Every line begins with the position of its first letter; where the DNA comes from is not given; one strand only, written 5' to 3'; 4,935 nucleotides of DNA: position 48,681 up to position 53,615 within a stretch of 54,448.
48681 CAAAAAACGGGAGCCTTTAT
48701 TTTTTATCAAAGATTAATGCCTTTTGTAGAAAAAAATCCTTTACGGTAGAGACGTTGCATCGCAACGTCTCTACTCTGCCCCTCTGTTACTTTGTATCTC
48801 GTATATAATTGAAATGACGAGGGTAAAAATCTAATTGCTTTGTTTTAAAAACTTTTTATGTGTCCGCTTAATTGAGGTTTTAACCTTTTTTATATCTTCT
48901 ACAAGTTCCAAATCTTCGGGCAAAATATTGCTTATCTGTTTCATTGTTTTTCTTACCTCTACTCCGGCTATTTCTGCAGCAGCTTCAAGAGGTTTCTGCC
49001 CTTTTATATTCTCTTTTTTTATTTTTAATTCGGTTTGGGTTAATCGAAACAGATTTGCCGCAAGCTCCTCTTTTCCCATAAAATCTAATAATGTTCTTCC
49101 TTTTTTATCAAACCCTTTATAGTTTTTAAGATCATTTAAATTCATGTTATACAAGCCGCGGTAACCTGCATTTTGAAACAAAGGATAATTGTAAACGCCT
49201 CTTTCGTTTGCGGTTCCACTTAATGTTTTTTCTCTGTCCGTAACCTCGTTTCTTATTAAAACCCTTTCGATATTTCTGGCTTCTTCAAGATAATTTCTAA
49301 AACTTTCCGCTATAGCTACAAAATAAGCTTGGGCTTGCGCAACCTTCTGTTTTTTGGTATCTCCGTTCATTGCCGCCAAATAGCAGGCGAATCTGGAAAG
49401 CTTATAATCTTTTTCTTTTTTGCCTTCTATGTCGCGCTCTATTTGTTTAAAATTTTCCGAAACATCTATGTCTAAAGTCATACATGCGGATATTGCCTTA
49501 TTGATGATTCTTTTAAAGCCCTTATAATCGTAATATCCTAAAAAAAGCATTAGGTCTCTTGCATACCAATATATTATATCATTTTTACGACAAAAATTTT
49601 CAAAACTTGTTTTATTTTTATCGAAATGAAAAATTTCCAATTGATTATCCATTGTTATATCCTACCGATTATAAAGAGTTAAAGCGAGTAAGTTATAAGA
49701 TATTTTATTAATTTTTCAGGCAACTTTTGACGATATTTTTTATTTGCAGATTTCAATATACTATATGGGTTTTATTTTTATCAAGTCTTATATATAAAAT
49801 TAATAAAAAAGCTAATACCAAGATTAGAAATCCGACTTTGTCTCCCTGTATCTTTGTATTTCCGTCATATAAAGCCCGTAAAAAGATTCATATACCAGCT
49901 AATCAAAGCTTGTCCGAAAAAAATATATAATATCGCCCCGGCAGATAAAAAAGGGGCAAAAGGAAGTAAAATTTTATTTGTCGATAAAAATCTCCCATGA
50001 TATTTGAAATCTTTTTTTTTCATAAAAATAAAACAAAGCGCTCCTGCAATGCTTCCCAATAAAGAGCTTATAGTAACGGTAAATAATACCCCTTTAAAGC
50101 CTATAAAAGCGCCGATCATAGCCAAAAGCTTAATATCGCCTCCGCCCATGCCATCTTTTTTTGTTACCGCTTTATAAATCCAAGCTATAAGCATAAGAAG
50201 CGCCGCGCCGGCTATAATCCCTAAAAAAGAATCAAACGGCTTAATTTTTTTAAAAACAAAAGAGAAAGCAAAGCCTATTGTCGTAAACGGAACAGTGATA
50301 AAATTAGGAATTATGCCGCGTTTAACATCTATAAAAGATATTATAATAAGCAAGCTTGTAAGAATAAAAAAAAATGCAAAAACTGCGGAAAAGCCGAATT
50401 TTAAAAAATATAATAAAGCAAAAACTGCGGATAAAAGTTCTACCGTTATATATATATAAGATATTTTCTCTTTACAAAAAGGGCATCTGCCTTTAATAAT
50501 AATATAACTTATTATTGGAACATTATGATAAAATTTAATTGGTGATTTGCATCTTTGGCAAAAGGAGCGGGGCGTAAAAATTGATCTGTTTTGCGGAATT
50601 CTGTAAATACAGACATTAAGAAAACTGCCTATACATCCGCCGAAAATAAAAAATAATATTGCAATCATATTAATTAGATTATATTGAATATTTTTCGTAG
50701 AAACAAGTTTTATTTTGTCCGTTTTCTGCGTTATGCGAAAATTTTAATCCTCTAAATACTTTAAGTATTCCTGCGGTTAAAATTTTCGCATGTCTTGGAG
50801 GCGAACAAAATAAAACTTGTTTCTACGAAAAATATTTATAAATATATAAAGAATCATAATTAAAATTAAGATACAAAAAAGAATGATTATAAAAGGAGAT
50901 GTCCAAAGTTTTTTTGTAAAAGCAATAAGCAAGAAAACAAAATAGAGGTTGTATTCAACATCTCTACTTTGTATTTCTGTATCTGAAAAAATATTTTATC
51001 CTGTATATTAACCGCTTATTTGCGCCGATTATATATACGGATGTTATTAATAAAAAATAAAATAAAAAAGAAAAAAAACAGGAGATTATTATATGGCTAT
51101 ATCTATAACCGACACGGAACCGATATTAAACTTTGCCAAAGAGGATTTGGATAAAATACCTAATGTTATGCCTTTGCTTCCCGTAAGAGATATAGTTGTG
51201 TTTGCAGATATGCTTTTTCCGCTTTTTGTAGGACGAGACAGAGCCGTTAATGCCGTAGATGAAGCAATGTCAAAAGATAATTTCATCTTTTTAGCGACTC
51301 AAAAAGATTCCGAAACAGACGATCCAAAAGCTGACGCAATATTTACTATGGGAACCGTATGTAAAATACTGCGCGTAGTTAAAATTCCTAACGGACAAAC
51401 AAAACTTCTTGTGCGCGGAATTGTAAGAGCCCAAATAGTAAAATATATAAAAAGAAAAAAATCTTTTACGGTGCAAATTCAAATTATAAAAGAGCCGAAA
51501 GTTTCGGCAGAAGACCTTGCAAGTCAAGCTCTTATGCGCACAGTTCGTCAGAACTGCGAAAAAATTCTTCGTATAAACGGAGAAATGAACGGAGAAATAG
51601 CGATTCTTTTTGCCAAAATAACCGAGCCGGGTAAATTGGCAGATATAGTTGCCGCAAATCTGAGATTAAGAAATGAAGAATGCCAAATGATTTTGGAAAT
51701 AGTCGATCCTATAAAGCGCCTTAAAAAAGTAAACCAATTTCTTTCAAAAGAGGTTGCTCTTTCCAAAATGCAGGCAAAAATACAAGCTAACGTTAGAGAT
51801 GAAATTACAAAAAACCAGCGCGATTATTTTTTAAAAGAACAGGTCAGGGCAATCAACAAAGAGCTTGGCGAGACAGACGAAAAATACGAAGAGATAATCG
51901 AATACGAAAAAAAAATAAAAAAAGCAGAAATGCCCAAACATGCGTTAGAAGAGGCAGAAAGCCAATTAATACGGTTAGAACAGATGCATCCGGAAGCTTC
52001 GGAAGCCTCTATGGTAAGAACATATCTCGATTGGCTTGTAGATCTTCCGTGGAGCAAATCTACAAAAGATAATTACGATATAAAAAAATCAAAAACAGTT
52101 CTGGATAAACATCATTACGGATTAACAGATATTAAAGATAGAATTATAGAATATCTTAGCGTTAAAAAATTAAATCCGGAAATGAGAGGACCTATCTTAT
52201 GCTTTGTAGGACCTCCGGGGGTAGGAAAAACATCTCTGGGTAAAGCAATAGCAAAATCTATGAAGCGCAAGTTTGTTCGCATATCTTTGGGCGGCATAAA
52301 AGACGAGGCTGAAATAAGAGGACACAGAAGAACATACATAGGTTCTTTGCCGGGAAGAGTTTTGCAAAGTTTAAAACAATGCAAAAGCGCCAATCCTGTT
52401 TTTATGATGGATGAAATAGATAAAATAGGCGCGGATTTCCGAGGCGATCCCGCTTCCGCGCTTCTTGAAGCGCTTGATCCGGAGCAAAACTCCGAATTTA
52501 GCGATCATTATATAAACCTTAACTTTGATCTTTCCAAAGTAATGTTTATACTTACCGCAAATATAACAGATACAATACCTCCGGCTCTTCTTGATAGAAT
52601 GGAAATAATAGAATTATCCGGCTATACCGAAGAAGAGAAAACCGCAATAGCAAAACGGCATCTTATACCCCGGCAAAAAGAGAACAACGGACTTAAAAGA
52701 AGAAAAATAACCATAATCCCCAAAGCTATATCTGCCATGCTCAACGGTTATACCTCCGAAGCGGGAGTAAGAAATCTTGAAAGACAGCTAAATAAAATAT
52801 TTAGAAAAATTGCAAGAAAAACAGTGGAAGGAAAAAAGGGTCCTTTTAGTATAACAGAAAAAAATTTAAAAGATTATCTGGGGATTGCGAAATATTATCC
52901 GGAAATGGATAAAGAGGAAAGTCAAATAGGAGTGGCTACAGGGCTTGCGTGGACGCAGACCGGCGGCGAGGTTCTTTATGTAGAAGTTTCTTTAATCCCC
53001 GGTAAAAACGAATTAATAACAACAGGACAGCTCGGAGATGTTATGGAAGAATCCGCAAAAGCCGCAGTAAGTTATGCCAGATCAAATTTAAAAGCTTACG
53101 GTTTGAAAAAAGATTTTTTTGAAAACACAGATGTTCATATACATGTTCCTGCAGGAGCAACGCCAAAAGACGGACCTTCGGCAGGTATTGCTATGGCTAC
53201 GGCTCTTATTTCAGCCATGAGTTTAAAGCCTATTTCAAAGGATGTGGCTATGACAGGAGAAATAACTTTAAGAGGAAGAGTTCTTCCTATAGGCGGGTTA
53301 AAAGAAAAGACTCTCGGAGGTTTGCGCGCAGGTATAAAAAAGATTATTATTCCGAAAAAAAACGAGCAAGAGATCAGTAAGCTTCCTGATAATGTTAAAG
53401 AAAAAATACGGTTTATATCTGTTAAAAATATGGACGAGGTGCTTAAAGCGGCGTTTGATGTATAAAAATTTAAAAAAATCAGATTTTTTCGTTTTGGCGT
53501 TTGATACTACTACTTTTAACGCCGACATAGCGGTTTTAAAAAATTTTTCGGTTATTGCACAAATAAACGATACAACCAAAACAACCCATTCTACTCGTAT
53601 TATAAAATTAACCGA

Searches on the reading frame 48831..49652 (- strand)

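Call 28: search_protein_families(library=ncbifam, proteins=[window:48831-49652:-])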
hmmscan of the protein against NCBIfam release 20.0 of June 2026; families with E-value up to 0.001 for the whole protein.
window:48831-49652:- (273 aa): 1 family
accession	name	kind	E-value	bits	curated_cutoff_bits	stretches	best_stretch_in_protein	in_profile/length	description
NF008573.0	PRK11525.1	equivalog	1.1e-61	208.7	242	1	12-272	8-284/288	DNA damage-inducible protein D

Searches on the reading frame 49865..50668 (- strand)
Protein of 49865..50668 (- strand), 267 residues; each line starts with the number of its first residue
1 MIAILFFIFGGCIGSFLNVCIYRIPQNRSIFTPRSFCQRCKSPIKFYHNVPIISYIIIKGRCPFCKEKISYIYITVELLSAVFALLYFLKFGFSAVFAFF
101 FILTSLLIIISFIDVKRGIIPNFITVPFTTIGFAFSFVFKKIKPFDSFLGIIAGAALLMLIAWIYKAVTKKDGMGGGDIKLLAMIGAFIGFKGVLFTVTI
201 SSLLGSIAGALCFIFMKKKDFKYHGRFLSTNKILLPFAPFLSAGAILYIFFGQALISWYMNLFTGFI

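Call 28: search_protein_families(library=ncbifam, proteins=[window:49865-50668:-])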
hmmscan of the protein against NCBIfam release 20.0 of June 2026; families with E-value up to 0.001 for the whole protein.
window:49865-50668:- (267 aa): 0 families

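Call 71: search_protein_families(library=pfam, proteins=[window:49865-50668:-], max_evalue=0.01)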
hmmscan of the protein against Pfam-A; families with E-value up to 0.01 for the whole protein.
window:49865-50668:- (267 aa): 2 families
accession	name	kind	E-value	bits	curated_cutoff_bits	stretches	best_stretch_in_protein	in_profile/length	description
PF06750.18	A24_N_bact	-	6.2e-31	106.7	23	1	8-91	1-84/84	Bacterial Peptidase A24 N-terminal domain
PF01478.23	Peptidase_A24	-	1.6e-21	77.1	26.5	1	101-208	1-102/104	Type IV leader peptidase family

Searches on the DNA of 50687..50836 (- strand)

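Call 76: search_dna_similar(query=window:50687-50836:-, collection=phages, mode=distant, max_evalue=0.001)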
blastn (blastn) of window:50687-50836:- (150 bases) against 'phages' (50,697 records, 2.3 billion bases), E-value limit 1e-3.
No match.

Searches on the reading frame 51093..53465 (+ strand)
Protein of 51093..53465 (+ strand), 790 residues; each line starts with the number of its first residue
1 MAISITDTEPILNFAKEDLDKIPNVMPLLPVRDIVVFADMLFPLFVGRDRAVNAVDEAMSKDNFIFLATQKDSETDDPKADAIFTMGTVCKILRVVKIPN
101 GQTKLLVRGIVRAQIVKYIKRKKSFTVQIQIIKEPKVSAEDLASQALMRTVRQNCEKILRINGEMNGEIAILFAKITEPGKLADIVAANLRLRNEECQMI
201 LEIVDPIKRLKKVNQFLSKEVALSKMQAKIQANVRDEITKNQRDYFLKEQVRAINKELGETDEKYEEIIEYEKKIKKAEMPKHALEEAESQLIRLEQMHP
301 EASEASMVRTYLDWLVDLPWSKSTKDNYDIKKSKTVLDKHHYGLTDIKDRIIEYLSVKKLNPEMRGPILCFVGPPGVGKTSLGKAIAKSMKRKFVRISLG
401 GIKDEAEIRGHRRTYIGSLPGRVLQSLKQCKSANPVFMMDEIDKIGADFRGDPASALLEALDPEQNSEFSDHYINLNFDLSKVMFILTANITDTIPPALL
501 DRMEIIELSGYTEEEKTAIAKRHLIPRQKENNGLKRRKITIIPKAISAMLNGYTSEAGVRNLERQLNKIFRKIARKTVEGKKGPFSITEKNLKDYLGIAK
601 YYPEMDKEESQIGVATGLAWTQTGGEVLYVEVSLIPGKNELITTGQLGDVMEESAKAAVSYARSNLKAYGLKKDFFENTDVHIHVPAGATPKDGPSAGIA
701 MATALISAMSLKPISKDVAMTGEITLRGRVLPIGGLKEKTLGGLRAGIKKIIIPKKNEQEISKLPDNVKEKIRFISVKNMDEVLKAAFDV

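Call 28: search_protein_families(library=ncbifam, proteins=[window:51093-53465:+])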
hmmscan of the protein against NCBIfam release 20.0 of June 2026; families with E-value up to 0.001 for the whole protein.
window:51093-53465:+ (790 aa): 16 families
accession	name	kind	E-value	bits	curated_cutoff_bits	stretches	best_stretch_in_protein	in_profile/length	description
TIGR00763.1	lon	equivalog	3.1e-290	965.2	608.05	1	27-788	1-795/795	endopeptidase La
NF008053.0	PRK10787.1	equivalog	2.4e-250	832.8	891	1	26-788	11-771/784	endopeptidase La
TIGR00764.1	lon_rel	equivalog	4.3e-32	111.5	516.6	1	589-789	395-594/608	ATP-dependent protease LonB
TIGR02902.1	spore_lonB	equivalog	1.4e-30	106.5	723.3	1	607-788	343-531/531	ATP-dependent protease LonB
TIGR02903.1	spore_lon_C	equivalog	1.4e-28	99.8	678.8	1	580-787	411-614/615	Lon family ATP-dependent protease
TIGR02653.1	Lon_rel_chp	hypoth_equivalog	6.2e-14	51.3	628.25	1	614-775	497-659/675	protease Lon-related BREX system protein BrxL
TIGR00416.1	sms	equivalog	4.8e-10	38.8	403.05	1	677-782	354-452/454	DNA repair protein RadA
TIGR02639.1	ClpA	equivalog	2.8e-07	29.2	993.15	1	323-491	441-606/734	ATP-dependent Clp protease ATP-binding subunit ClpA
NF008004.0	PRK10733.1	equivalog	4.5e-06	24.9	1008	1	357-451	177-261/644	ATP-dependent zinc metalloprotease FtsH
TIGR00368.1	TIGR00368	hypoth_equivalog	1.1e-05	24.2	362.4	0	628-766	14-147/499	YifB family Mg chelatase-like AAA ATPase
TIGR01242.2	TIGR01242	subfamily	3.8e-05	22.9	500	1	371-449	153-223/362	proteasome-activating nucleotidase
TIGR00635.1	ruvB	equivalog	4e-05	22.8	299.05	1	342-401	7-65/305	Holliday junction branch migration DNA helicase RuvB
NF003229.0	PRK04195.1-5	equivalog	5.8e-05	22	280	1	347-447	25-117/413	replication factor C large subunit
NF003069.1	PRK03992.1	subfamily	0.00014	21.1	500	1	371-448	170-239/379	proteasome-activating nucleotidase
NF009881.0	PRK13341.1-2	equivalog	0.00034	18.6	651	0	369-404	55-92/736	AAA family ATPase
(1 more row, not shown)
